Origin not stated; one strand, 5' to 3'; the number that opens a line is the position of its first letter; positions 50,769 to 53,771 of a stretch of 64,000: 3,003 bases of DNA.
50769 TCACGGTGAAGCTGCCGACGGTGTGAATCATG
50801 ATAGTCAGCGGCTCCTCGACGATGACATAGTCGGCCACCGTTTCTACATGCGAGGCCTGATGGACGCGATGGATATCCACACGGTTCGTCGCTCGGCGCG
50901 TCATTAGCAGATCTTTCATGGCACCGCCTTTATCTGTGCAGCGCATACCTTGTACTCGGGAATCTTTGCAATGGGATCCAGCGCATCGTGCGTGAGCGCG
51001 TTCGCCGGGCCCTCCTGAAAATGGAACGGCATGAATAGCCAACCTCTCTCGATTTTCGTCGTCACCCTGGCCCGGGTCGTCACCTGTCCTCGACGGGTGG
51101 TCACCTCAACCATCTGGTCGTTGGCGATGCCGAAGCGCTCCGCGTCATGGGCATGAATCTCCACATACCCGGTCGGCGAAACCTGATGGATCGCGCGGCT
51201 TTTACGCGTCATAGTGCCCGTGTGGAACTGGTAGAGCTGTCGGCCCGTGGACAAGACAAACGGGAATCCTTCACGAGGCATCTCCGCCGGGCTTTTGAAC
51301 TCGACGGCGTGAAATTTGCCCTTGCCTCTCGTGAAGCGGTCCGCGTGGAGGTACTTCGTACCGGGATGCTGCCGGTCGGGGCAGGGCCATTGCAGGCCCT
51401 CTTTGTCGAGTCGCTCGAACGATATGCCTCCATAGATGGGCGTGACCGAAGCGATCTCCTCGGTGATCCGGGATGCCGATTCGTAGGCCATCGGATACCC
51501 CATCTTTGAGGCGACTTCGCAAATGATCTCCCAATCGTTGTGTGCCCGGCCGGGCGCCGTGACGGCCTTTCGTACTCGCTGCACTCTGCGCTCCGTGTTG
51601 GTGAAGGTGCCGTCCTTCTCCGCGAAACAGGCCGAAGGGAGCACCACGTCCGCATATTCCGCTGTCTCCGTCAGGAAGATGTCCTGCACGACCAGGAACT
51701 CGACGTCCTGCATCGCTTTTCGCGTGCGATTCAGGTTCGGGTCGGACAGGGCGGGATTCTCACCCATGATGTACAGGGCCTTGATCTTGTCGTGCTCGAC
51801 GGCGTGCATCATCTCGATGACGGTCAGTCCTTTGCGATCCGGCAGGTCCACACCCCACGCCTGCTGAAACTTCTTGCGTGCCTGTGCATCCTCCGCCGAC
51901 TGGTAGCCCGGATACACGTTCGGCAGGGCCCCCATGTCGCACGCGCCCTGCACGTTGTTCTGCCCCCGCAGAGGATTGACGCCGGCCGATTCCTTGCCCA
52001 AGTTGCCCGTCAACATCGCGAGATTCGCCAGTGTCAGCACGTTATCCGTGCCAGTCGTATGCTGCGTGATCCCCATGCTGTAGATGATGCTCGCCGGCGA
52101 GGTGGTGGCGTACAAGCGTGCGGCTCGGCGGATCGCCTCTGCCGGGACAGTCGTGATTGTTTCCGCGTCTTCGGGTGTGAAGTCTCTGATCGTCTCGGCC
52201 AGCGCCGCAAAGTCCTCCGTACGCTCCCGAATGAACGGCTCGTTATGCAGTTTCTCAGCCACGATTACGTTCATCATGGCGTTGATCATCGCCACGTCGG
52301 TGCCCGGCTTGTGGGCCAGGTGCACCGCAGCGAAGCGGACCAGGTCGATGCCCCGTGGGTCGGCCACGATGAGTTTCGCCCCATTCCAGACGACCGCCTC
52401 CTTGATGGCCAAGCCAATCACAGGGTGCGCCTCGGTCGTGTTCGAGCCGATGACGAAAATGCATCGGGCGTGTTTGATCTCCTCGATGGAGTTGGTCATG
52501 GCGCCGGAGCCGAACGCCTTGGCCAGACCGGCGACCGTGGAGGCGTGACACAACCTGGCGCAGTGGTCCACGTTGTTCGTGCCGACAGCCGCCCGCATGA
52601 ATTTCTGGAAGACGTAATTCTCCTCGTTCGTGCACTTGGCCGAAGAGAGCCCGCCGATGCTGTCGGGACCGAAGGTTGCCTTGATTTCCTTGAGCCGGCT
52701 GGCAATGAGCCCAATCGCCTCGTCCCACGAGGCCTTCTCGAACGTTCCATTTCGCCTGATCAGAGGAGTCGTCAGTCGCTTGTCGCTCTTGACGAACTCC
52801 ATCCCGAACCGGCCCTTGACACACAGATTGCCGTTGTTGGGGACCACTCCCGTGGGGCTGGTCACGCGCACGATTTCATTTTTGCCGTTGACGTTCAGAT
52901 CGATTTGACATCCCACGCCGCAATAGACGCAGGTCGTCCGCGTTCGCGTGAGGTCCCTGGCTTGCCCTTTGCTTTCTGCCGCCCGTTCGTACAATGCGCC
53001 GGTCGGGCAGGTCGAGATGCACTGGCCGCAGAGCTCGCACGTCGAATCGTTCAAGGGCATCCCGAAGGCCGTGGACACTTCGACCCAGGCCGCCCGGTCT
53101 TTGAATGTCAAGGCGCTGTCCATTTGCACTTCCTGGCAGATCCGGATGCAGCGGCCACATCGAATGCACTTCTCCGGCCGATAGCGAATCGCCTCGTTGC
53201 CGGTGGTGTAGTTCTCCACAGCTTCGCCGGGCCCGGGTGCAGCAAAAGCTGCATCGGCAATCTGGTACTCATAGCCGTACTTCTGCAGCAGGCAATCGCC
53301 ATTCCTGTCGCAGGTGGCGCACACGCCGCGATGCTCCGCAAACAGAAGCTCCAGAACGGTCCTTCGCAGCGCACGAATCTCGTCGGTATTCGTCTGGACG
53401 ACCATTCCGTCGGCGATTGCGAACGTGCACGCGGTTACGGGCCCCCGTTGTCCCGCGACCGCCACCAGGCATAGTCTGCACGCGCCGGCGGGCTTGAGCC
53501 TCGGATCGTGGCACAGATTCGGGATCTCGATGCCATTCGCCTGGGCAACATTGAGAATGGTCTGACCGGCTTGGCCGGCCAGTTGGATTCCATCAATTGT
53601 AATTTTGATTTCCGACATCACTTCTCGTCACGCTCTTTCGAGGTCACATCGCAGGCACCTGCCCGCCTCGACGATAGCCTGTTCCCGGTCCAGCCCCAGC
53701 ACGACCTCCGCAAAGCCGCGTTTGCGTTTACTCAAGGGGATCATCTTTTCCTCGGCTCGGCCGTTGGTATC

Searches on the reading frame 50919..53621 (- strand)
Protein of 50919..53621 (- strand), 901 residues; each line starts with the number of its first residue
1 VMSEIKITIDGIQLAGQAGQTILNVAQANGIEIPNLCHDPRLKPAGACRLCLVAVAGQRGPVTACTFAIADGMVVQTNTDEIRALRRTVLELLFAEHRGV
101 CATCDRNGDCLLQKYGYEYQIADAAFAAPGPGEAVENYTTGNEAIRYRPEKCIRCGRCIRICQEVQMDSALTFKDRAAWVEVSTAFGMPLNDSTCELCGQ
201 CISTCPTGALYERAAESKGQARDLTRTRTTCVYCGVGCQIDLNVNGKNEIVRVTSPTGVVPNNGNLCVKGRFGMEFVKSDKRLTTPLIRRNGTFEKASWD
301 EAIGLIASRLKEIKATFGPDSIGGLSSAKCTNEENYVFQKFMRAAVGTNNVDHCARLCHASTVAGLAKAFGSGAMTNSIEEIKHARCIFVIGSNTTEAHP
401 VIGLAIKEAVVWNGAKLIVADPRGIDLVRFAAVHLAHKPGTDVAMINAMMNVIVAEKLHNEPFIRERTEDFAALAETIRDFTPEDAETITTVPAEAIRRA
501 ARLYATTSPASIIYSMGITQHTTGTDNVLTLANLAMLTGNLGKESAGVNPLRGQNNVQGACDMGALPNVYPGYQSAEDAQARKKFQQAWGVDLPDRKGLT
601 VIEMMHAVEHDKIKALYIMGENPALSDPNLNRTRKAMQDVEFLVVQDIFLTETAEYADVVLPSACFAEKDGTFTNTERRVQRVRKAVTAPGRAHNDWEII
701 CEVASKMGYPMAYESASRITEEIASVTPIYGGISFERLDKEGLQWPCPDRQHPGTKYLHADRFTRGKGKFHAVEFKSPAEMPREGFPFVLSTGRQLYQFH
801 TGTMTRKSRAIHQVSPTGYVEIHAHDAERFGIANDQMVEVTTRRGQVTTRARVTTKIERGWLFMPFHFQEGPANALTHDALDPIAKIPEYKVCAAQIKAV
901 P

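Call 53: search_protein_families(library=pfam, proteins=[window:50919-53621:-], max_evalue=0.001)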
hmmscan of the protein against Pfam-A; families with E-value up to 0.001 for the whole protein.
window:50919-53621:- (901 aa): 12 families
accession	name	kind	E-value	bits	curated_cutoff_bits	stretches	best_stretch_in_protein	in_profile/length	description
PF00384.28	Molybdopterin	-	7.1e-89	298.7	24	1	282-705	1-352/353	Molybdopterin oxidoreductase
PF01568.27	Molydop_binding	-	2.6e-34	118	26.8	1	788-894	1-110/110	Molydopterin dinucleotide binding domain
PF13510.11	Fer2_4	-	7.8e-21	74.4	22.8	1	4-79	3-81/82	2Fe-2S iron-sulfur cluster binding domain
PF10588.14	NADH-G_4Fe-4S_3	-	1.5e-14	53.6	27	1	86-123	1-38/40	NADH-ubiquinone oxidoreductase-G iron-sulfur binding region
PF04879.21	Molybdop_Fe4S4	-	1.9e-11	44.2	22.7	1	225-278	2-54/55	Molybdopterin oxidoreductase Fe4S4 domain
PF00037.32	Fer4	-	5.8e-09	35.8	21.1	1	191-211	4-24/24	4Fe-4S binding domain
PF22117.2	Fer4_Nqo3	-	1.9e-08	34.8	27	1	145-210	4-66/67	NADH-quinone oxidoreductase subunit 3, ferredoxin-like domain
PF12838.12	Fer4_7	-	2.2e-08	34.8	27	1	151-209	1-52/52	4Fe-4S dicluster domain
PF13237.11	Fer4_10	-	1.5e-06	28.5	25.5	0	191-238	5-48/53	4Fe-4S dicluster domain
PF12837.12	Fer4_6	-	2.6e-06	27.5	25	0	145-162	2-19/24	4Fe-4S binding domain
PF14697.11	Fer4_21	-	0.00018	22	35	1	150-207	6-53/59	4Fe-4S dicluster domain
PF25160.1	LdpA_Fe-S-bd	-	0.00047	20.3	27.6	0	192-213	25-46/49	LdpA Fe-S cluster-binding domain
